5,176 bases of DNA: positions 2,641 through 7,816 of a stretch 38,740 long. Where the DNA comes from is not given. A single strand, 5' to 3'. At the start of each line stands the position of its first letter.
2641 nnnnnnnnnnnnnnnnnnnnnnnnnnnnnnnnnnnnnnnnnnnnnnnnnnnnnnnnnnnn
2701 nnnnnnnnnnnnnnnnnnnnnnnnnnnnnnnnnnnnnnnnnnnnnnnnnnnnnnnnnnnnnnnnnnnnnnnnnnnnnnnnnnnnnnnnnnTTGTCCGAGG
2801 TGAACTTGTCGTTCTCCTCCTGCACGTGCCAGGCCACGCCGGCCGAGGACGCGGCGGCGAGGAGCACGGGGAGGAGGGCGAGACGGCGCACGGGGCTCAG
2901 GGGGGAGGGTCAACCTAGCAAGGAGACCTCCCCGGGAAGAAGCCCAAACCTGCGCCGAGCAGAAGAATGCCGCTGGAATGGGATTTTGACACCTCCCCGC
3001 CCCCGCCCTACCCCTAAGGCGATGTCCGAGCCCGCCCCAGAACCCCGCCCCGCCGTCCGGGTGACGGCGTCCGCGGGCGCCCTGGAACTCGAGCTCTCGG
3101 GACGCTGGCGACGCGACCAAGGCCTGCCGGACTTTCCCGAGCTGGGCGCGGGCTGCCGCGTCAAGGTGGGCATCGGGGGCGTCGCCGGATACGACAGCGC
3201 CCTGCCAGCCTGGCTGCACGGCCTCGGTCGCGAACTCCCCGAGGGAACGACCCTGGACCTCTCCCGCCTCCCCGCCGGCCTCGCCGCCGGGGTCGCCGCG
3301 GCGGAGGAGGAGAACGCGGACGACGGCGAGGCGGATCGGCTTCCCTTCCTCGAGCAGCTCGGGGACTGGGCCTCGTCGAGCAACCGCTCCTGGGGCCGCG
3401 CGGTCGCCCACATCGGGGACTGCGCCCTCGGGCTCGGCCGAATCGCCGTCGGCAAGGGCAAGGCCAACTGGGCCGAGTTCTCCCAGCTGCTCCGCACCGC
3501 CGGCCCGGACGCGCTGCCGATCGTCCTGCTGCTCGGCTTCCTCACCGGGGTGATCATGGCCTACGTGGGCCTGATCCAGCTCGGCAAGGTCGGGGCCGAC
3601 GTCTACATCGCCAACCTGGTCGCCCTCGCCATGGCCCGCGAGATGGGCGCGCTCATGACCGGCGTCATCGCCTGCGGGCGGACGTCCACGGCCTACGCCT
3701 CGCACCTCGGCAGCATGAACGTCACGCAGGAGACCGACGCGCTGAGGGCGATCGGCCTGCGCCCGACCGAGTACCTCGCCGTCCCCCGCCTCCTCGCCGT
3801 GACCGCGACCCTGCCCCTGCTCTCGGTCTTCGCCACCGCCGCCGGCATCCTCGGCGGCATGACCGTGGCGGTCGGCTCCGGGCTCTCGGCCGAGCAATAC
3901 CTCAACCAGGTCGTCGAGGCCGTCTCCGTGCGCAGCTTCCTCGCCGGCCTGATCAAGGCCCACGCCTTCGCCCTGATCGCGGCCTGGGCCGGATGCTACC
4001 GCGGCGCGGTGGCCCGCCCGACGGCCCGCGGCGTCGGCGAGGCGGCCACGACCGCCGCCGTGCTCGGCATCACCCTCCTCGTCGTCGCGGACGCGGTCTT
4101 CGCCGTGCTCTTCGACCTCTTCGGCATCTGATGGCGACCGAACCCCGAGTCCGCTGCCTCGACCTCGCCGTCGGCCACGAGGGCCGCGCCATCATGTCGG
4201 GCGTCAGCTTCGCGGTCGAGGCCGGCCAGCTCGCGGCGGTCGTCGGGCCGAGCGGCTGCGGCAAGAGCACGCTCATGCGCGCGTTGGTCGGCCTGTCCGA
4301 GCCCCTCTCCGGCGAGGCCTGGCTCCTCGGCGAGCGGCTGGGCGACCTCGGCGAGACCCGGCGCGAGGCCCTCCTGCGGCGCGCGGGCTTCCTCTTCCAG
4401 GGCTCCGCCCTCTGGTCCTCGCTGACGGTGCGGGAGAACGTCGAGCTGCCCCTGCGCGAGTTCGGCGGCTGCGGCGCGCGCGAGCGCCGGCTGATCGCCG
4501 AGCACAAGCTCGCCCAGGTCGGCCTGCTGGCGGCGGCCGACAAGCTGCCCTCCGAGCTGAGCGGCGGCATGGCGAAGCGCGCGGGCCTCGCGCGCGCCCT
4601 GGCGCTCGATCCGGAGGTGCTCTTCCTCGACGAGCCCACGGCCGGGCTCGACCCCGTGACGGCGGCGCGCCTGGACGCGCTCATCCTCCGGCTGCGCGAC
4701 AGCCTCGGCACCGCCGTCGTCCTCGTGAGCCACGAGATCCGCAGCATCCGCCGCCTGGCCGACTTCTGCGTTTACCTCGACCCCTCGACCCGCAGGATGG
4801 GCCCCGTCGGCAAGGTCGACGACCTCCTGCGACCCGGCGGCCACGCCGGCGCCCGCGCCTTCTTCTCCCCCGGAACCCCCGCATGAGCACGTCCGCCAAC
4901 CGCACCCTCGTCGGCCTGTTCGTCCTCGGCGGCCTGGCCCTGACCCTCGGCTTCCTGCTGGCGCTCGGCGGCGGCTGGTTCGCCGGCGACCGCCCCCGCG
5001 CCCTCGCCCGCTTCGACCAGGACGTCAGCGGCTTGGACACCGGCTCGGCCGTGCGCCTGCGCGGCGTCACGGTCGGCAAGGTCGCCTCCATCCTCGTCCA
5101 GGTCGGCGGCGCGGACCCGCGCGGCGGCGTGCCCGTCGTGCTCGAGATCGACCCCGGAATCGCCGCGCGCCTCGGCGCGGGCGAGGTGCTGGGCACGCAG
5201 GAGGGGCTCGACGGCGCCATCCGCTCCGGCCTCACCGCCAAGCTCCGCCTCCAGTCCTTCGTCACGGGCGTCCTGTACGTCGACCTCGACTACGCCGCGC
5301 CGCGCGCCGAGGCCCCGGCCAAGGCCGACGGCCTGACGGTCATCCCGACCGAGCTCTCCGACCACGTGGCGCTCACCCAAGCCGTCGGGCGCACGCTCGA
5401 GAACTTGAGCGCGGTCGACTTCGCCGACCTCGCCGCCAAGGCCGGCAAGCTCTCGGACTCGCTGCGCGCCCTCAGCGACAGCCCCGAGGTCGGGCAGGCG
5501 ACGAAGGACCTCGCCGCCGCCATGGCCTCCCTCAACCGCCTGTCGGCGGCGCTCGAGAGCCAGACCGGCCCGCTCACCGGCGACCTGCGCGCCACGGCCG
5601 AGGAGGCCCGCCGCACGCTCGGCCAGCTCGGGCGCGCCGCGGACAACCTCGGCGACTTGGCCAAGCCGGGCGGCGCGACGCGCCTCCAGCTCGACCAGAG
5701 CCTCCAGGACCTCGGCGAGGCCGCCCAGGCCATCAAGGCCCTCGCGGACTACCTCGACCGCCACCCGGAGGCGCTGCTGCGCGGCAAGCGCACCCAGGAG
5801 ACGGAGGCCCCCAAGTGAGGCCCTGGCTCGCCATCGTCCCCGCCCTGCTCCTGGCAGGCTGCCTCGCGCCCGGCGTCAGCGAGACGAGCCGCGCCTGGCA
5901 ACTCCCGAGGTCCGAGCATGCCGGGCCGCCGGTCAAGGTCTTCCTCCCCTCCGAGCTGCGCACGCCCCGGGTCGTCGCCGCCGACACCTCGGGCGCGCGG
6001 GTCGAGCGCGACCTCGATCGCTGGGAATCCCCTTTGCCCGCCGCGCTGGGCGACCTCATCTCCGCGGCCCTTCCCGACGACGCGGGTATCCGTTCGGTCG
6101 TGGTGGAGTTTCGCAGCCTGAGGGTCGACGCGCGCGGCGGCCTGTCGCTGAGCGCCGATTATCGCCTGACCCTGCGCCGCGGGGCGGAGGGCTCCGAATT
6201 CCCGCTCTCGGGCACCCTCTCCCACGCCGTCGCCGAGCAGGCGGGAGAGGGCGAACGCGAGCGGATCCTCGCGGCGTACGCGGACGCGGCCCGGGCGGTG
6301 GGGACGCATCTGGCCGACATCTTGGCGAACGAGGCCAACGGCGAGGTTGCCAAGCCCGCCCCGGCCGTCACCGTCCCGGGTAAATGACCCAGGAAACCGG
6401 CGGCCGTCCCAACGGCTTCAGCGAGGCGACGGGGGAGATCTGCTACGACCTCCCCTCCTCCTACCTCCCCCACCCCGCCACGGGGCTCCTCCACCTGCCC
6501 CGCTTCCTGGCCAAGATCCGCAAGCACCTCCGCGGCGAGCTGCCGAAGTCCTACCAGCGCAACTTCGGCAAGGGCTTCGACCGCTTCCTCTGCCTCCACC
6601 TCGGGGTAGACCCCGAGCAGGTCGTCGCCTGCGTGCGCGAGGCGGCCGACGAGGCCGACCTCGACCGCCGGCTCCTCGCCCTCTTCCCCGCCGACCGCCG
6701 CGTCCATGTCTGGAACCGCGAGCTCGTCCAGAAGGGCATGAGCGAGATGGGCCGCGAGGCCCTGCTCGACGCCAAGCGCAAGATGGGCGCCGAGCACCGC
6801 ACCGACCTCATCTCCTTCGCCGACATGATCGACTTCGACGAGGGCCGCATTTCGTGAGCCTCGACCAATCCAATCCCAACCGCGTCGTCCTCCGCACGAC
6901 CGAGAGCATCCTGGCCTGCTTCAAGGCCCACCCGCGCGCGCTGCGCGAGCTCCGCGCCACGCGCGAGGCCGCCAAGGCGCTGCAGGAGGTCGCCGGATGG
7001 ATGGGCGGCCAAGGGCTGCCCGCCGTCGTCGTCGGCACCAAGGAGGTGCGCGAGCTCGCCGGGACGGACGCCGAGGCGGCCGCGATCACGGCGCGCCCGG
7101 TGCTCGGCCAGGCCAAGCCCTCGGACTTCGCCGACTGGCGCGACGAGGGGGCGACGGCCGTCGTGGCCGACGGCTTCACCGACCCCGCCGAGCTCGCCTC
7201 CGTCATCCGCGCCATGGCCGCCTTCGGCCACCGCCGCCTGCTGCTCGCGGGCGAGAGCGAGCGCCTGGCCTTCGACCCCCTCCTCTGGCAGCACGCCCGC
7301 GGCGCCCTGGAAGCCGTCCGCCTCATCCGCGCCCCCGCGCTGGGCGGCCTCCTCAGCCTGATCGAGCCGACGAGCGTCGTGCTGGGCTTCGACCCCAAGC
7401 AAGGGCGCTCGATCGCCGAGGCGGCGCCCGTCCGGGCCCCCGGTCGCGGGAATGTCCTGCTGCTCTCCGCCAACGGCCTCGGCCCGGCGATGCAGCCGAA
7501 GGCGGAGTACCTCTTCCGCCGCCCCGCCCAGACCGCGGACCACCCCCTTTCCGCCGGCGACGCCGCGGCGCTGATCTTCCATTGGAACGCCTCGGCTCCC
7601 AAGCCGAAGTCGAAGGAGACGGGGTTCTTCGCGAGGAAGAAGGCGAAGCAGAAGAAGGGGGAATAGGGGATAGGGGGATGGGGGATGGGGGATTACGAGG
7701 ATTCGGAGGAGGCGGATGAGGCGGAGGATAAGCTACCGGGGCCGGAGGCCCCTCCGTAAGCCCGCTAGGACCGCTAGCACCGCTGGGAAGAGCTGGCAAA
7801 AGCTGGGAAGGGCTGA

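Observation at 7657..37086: Every long intergenic spacer is filled with one shared, shuffled vocabulary of short degenerate word repeats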

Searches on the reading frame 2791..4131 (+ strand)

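Call 11: search_protein_families(library=pfam, proteins=[window:2791-4131:+])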
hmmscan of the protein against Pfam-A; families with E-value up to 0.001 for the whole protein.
window:2791-4131:+ (446 aa): 1 family
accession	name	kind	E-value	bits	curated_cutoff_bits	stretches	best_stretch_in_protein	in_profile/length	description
PF02405.21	MlaE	-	2.2e-57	194.5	22.5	1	234-440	5-212/212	Permease MlaE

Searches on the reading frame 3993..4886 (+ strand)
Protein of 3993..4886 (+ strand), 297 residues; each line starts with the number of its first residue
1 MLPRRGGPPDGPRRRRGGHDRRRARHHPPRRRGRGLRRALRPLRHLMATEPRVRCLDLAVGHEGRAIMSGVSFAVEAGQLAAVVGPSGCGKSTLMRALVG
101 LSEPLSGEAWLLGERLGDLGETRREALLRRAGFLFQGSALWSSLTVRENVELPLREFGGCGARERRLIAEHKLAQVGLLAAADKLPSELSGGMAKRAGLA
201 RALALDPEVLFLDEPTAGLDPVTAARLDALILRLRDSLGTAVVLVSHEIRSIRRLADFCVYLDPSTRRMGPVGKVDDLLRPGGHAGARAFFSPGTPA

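Call 11: search_protein_families(library=pfam, proteins=[window:3993-4886:+])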
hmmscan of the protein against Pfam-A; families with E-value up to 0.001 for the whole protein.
window:3993-4886:+ (297 aa): 2 families
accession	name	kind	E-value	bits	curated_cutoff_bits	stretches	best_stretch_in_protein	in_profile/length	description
PF00005.33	ABC_tran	-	2.4e-31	109.6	25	1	69-217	2-137/137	ABC transporter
PF13304.12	AAA_21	-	1.5e-10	42.1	27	2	186-247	235-298/304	AAA domain, putative AbiEii toxin, Type IV TA system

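Call 48: find_encoding_contigs(protein=window:3993-4886:+, flank=10000, max_places=3)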
Protein window:3993-4886:+ (297 aa): no gene with exactly this product is on record in the collection.
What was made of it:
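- Tried and rejected: A lookup of window:3993-4886 failed because the real start differs (call 48).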

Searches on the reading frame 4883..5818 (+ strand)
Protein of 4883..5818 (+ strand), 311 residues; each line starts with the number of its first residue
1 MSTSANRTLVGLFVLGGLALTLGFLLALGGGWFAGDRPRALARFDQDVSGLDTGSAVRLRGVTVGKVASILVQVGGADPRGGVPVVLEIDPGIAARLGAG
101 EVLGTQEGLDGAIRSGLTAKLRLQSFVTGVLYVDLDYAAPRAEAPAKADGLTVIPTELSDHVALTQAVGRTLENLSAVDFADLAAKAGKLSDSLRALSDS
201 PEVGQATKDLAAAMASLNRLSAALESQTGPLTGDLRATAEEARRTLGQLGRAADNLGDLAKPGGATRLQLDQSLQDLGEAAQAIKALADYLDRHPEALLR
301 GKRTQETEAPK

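Call 11: search_protein_families(library=pfam, proteins=[window:4883-5818:+])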
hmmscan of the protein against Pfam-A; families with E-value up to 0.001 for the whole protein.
window:4883-5818:+ (311 aa): 1 family
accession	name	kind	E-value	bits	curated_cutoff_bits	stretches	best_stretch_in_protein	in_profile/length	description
PF02470.25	MlaD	-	6.4e-10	39.6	25.1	1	46-137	10-80/81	MlaD protein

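Call 89: find_encoding_contigs(protein=window:4883-5818:+, flank=10000, max_places=2)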
Protein window:4883-5818:+ (311 aa): 18 contigs read that carry it; 2 places shown.
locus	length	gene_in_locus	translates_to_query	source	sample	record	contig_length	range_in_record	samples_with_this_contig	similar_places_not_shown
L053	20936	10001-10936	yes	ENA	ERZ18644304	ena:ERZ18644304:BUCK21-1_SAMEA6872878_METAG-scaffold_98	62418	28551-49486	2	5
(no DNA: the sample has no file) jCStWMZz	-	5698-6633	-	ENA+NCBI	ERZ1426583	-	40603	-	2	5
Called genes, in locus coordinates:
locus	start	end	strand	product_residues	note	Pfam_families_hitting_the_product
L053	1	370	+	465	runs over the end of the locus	-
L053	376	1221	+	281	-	PF02585:PIG-L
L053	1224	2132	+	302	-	PF00483:NTP_transferase (weak)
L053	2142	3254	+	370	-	PF01636:APH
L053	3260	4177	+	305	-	PF01073:3Beta_HSD, PF01370:Epimerase, PF02719:Polysacc_synt_2, PF04321:RmlD_sub_bind, PF13460:NAD_binding_10, PF16363:GDP_Man_Dehyd, PF07993:NAD_binding_4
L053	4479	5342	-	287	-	-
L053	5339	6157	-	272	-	PF00578:AhpC-TSA (faint), PF02630:SCO1-SenC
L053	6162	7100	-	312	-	PF02541:Ppx-GppA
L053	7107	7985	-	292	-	PF09982:LpxR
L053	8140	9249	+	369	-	PF02405:MlaE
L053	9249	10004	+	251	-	PF00005:ABC_tran, PF13304:AAA_21 (faint)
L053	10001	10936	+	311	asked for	PF02470:MlaD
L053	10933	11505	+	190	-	-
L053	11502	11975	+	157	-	PF16798:DUF5069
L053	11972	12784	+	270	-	-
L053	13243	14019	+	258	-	-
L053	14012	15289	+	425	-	PF07690:MFS_1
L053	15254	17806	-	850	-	PF00675:Peptidase_M16, PF05193:Peptidase_M16_C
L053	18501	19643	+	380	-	PF03462:PCRF, PF00472:RF-1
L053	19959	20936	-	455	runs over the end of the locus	PF00884:Sulfatase, PF01663:Phosphodiest, PF16347:SGSH_C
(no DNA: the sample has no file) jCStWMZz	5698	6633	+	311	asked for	PF02470:MlaD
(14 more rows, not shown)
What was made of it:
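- Tried and rejected: Gene calls on L053 put three genes on the - strand there (call 89).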

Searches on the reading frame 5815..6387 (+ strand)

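Call 11: search_protein_families(library=pfam, proteins=[window:5815-6387:+])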
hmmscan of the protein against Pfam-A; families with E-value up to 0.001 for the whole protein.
window:5815-6387:+ (190 aa): 1 family
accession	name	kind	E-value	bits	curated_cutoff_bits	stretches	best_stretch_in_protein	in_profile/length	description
PF03886.18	ABC_trans_aux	-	0.00079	19.5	26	0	41-99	25-83/161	ABC-type transport auxiliary lipoprotein component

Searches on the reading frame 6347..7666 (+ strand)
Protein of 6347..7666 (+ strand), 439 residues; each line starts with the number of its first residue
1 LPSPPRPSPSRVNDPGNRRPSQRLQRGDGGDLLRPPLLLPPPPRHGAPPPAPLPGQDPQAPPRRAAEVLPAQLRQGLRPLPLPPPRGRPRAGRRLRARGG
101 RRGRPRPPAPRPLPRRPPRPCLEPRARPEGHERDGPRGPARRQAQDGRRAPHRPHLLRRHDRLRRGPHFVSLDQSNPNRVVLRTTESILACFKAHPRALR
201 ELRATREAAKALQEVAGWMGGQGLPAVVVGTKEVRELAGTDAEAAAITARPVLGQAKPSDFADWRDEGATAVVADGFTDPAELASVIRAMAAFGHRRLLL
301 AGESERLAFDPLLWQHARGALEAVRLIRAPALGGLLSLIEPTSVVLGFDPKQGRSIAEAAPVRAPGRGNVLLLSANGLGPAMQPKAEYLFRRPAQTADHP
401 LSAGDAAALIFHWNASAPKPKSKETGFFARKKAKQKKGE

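Call 11: search_protein_families(library=pfam, proteins=[window:6347-7666:+])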
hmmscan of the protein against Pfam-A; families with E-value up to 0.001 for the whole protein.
window:6347-7666:+ (439 aa): 1 family
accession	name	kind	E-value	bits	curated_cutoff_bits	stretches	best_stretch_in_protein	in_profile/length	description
PF00588.24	SpoU_methylase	-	0.00032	21.3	29.7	1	271-357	3-89/142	SpoU rRNA Methylase family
